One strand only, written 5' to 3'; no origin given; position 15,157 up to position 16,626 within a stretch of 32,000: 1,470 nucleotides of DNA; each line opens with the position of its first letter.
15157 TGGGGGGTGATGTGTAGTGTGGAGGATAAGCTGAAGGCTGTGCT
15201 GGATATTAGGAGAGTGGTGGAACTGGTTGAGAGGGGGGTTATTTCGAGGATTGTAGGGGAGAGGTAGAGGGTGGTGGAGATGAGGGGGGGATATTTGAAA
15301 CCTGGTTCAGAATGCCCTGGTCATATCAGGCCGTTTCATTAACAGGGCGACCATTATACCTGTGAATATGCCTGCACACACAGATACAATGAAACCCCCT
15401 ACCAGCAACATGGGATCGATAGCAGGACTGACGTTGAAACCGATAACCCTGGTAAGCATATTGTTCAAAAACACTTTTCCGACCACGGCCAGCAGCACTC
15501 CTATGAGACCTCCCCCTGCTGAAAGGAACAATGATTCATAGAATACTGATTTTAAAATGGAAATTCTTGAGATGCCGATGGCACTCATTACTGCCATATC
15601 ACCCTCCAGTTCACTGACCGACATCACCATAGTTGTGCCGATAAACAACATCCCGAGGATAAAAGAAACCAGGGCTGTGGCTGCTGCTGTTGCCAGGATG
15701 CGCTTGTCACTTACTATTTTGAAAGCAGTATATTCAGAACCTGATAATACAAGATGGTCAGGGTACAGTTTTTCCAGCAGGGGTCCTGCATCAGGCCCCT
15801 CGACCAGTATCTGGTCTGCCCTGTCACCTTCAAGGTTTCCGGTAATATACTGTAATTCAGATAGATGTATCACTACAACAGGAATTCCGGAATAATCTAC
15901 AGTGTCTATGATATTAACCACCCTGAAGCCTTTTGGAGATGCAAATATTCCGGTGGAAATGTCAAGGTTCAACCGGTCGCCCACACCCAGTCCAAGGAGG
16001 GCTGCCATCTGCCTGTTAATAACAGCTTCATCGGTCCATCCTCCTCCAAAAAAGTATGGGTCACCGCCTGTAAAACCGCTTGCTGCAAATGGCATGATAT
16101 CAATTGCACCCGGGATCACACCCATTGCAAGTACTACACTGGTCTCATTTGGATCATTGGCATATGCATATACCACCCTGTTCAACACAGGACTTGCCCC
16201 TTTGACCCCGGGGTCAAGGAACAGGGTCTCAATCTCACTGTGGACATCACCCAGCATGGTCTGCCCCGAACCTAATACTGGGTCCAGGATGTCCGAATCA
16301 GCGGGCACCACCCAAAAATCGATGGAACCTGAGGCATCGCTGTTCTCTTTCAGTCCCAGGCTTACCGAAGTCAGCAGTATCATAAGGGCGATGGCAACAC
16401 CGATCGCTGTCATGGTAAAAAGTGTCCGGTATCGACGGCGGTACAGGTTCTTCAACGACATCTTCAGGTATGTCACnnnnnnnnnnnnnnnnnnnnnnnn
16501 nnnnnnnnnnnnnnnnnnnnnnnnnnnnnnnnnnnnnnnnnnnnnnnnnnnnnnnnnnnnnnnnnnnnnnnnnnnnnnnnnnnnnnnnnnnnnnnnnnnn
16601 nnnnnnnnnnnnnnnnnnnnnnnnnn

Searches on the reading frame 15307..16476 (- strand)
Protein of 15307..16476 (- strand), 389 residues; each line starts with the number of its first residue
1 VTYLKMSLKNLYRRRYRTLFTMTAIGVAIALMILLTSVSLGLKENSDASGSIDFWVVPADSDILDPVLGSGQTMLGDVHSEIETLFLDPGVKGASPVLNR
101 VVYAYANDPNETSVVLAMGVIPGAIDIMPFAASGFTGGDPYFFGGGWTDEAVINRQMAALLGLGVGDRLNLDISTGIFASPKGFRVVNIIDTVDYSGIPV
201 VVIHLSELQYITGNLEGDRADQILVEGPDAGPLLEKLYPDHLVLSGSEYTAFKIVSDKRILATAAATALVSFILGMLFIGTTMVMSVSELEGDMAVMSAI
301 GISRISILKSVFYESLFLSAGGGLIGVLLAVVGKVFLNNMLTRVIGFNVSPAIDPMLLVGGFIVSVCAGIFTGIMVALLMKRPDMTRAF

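Call 67: search_protein_families(library=pfam, proteins=[window:15307-16476:-], max_evalue=0.001)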
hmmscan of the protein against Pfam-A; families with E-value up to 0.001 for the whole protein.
window:15307-16476:- (389 aa): 2 families
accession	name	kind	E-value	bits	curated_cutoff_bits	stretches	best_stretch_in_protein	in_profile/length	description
PF02687.27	FtsX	-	7.4e-11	42.6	25.5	1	268-381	4-116/120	FtsX-like permease C-terminal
PF12704.14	MacB_PCD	-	4.5e-10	40.6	27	1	18-226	1-190/207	MacB-like periplasmic core domain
